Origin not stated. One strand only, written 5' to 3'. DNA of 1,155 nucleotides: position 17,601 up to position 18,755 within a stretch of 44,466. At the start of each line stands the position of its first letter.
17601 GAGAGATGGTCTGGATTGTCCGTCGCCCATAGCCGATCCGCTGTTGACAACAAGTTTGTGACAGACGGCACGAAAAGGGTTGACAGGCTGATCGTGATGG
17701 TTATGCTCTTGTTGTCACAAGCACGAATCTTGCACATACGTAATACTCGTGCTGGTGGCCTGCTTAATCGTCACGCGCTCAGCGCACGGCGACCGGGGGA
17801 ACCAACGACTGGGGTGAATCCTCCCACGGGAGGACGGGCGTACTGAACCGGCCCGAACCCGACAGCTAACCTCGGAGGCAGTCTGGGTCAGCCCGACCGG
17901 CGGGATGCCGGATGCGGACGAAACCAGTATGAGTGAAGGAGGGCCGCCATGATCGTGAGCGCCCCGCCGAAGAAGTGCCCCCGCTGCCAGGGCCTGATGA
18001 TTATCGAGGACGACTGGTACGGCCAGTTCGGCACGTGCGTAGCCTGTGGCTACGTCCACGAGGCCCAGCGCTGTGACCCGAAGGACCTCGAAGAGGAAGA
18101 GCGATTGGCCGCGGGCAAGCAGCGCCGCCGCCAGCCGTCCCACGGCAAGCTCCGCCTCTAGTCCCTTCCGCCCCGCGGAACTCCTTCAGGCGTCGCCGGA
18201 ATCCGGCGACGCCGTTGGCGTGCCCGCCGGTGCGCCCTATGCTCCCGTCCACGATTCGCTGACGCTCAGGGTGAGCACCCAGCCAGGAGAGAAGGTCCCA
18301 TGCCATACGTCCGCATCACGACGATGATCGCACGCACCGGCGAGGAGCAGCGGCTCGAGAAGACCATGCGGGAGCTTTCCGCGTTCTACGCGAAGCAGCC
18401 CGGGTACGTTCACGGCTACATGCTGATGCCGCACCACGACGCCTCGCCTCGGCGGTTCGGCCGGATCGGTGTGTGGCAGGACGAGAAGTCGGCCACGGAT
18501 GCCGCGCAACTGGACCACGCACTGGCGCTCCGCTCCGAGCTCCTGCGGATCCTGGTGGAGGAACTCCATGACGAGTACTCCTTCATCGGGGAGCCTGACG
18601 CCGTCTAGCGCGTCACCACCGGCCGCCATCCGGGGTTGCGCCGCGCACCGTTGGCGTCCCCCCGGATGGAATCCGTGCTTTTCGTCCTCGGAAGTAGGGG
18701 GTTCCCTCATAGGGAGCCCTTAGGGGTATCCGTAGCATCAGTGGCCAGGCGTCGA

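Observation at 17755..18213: ydaO-class (c-di-AMP) riboswitch controlling a monocistronic 70-aa zinc-ribbon ORF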

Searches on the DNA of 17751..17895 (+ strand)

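Call 27: build_rna_model(alignment_id=A4)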
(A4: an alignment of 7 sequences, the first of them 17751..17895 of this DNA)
Model R1 built from alignment A4 (7 sequences, 166 columns); structure: RNAalifold consensus.
model positions 138; base pairs 18; branch points 1; effective number of sequences 2.57; information 0.59 bits per position. Calibrated on 0.2 Mb of random sequence (short: E-values are rough).
structure used (alignment columns):
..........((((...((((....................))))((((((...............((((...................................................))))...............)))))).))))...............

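Call 28: search_with_rna_model(model_id=R1, sources=[L015, L016, L017, L018, L019, L020, L021, L022, L023, L024, L025, L026, L027, L028, L029, L030, L031, L032, L033, L034, L035, L036, L037, L038, L039, L040, L041, L042, L043, L044, L045, L046, L047, L048, L049, L050, L051, L052, L053, L054, L055, L056, L057, L058, L059, L060, L061, L062, L063, L064, L065, L066, L067, L068, L069, L070, L071, L072, L073, L074, L075, L076, L077, L078, L079, L080, L081, L082, L083, L084, L085, L086, L087, L088, L089, L090, L091, L092, L093, L094], max_evalue=0.01, make_alignment=true)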
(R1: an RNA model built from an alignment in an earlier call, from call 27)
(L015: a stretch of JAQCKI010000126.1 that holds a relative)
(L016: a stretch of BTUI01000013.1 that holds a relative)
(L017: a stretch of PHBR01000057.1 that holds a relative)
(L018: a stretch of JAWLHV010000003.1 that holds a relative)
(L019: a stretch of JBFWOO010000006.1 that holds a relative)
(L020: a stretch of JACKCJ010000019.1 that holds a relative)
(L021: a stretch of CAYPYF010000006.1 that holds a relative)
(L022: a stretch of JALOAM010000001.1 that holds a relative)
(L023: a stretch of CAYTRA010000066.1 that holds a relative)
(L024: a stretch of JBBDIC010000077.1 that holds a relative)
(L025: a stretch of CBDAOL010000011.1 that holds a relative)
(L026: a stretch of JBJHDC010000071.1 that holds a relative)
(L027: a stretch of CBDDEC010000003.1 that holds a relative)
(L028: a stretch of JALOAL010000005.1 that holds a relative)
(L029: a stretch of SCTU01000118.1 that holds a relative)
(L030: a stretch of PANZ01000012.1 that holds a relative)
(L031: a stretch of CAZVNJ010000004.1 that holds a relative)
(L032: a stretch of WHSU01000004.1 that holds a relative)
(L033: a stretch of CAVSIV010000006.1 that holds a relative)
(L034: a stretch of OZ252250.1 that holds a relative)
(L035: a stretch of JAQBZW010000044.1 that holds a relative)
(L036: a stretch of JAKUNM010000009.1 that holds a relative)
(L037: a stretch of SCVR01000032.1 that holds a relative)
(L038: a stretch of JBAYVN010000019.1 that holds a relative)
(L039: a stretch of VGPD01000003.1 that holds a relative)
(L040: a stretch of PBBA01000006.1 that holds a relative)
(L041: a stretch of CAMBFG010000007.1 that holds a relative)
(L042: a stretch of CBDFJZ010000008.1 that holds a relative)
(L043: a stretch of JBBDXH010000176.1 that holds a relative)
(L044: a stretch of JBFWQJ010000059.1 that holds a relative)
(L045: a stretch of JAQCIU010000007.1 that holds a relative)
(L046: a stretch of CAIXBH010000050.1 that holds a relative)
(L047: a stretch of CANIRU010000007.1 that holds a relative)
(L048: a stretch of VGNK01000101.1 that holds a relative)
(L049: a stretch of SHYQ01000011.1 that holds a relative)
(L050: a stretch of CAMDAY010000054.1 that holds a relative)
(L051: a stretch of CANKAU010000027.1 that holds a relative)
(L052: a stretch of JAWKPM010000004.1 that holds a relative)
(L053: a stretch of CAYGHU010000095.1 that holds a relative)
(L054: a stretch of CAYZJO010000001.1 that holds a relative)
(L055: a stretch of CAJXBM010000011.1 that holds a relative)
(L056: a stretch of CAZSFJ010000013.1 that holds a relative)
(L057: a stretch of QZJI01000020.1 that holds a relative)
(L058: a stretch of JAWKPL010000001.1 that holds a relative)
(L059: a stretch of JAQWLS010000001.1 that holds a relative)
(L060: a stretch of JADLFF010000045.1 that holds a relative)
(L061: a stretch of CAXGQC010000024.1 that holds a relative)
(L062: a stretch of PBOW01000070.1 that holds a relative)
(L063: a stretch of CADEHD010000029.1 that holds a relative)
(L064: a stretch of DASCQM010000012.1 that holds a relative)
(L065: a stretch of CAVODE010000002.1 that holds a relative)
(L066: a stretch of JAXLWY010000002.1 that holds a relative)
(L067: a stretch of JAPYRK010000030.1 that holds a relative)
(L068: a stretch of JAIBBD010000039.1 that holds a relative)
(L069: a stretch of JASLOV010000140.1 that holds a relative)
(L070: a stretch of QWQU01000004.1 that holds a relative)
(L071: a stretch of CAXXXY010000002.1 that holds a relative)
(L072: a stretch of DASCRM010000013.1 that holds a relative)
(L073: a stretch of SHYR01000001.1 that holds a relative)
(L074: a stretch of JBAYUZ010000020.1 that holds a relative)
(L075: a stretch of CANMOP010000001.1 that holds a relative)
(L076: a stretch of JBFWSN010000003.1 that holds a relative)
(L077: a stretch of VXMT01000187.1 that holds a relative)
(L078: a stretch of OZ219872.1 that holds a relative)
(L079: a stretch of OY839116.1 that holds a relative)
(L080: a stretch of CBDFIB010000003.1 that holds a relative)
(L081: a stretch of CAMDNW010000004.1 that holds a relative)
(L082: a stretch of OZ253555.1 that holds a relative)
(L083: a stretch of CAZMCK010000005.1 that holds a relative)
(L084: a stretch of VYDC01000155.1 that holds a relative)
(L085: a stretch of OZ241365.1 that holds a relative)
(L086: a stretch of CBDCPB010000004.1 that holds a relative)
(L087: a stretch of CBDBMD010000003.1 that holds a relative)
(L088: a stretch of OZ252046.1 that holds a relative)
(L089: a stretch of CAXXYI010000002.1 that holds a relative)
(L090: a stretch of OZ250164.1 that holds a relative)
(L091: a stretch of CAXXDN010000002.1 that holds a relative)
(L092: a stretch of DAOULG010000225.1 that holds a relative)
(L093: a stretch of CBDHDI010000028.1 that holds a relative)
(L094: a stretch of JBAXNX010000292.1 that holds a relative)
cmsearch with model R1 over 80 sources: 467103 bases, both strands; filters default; matches with E-value up to 0.01: 80.
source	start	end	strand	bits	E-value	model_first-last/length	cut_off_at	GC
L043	2818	2955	+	132.3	6.8e-29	1-138/138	no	0.63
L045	2808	2956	+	128.9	4.5e-28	1-138/138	no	0.62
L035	2822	2958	+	123.1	1e-26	1-138/138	no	0.66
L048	2819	2956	+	121.7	2.3e-26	1-138/138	no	0.67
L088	2777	2928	+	119.7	6.8e-26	1-138/138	no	0.64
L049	2816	2956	+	119.5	7.8e-26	1-138/138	no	0.65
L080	2779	2930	+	118.8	1.1e-25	1-138/138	no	0.65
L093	2779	2930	+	118.8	1.1e-25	1-138/138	no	0.65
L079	2779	2930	+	116.2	4.6e-25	1-138/138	no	0.66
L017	2803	2947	+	114.8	9.6e-25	1-138/138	no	0.67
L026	2407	2548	+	114.3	1.3e-24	1-138/138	no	0.66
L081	2812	2951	+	113.8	1.7e-24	1-138/138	no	0.58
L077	2779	2930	+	113.3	2.2e-24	1-138/138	no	0.67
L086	2780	2930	+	112.6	3.2e-24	1-138/138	no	0.67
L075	2809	2948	+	110.8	8.5e-24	1-138/138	no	0.59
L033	2820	2956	+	110.4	1.1e-23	1-138/138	no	0.67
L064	2805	2951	+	110.3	1.2e-23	1-138/138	no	0.59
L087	2777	2929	+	109.8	1.5e-23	1-138/138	no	0.67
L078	2778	2930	+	109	2.4e-23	1-138/138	no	0.67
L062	2813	2949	+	107.7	4.8e-23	1-138/138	no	0.58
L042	2803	2955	+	107.6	4.9e-23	1-138/138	no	0.62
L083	2822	2958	+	106.9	7.3e-23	1-138/138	no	0.67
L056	2813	2949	+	106.7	8e-23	1-138/138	no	0.57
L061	2291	2427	+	106.7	8.1e-23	1-138/138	no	0.58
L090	2777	2929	+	105.1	2e-22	1-138/138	no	0.65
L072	2815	2955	+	104.8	2.4e-22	1-138/138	no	0.6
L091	2777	2929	+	104.6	2.6e-22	1-138/138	no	0.67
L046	2823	2962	+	104.5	2.7e-22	1-138/138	no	0.6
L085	2829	2963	+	104.4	2.9e-22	1-138/138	no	0.71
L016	2806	2947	+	104.2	3.3e-22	1-138/138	no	0.68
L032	2823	2958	+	104.1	3.4e-22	1-138/138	no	0.66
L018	2822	2956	+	104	3.6e-22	1-138/138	no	0.6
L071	2793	2925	+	103.9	3.8e-22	1-138/138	no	0.64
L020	2806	2952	+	103.3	5.4e-22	1-138/138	no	0.62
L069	2812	2955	+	102.6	7.5e-22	1-138/138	no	0.63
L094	1303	1439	+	102.2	9.4e-22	1-138/138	no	0.67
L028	2822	2956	+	101.5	1.4e-21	1-138/138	no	0.61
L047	2808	2954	+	101.3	1.5e-21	1-138/138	no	0.63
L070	2822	2958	+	100.6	2.3e-21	1-138/138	no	0.68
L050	2808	2954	+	100.4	2.6e-21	1-138/138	no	0.63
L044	2817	2955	+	98.9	5.9e-21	1-138/138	no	0.65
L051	2814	2954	+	98.7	6.4e-21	1-138/138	no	0.7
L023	130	262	+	98.4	7.4e-21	1-138/138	no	0.6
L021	2802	2953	+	98.4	7.5e-21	1-138/138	no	0.64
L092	2794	2926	+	97.8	1.1e-20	1-138/138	no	0.69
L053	2805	2954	+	96.9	1.7e-20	1-138/138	no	0.65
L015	2803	2947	+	96.7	1.9e-20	1-138/138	no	0.68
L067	2804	2951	+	96.5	2.2e-20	1-138/138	no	0.55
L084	2794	2926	+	96.2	2.6e-20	1-138/138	no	0.7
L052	2811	2954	+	95.7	3.2e-20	1-138/138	no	0.7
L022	2799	2956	+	95.2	4.3e-20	1-138/138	no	0.6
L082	2793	2925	+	95.2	4.4e-20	1-138/138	no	0.67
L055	2804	2951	+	94.6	6.2e-20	1-138/138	no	0.54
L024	591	736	+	94.6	6.2e-20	1-138/138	no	0.62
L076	2804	2953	+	94.1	7.9e-20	1-138/138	no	0.68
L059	2804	2951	+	93.6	1e-19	1-138/138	no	0.55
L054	2817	2961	+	93.5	1.1e-19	1-138/138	no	0.68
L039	2808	2956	+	93.4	1.1e-19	1-138/138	no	0.67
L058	2804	2953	+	92.1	2.4e-19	1-138/138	no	0.69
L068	2805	2953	+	91.8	2.9e-19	1-138/138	no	0.7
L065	2804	2951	+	91.4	3.5e-19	1-138/138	no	0.55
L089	2791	2926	+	91.1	4e-19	1-138/138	no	0.68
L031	2807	2955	+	90.2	6.7e-19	1-138/138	no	0.65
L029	2813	2956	+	90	7.5e-19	1-138/138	no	0.67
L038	2810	2955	+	88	2.2e-18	1-138/138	no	0.61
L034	2811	2959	+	87.8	2.5e-18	1-138/138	no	0.63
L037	2804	2953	+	87.7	2.7e-18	1-138/138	no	0.65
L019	1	109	+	86.5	5.1e-18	30-138/138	5'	0.65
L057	366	514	+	85.3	9.6e-18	1-138/138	no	0.66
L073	2822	2957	+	84.7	1.3e-17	1-138/138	no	0.66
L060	2808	2954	+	84.2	1.8e-17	1-138/138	no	0.63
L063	2807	2953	+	83.5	2.5e-17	1-138/138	no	0.65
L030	2821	2964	+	82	5.8e-17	1-138/138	no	0.44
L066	2806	2952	+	81.8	6.4e-17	1-138/138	no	0.65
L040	2824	2966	+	81.7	6.8e-17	1-138/138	no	0.42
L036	2821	2963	+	80.7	1.2e-16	1-138/138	no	0.44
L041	2805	2955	+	80.1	1.7e-16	1-138/138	no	0.64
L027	2757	2957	+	75.9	1.6e-15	1-138/138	no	0.62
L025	2760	2958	+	70.8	2.6e-14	1-138/138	no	0.62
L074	2815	2941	+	70.6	3e-14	12-122/138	no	0.71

Alignment A5: 80 matches aligned to the model, 276 columns, each read 5' to 3' on its own strand. Consensus structure (alignment columns), stored with it:
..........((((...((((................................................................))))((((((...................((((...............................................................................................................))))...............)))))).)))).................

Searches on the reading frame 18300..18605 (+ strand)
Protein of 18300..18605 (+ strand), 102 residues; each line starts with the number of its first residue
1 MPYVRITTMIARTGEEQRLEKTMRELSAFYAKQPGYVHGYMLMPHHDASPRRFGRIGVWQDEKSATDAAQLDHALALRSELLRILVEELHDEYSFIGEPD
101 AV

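Call 18: search_protein_families(library=pfam, proteins=[window:18300-18605:+], max_evalue=0.1)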
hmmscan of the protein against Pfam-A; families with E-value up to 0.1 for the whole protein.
window:18300-18605:+ (102 aa): 1 family
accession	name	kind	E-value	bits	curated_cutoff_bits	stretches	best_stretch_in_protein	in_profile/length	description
PF03992.22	ABM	-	0.034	14.8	23.1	1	2-76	1-74/78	Antibiotic biosynthesis monooxygenase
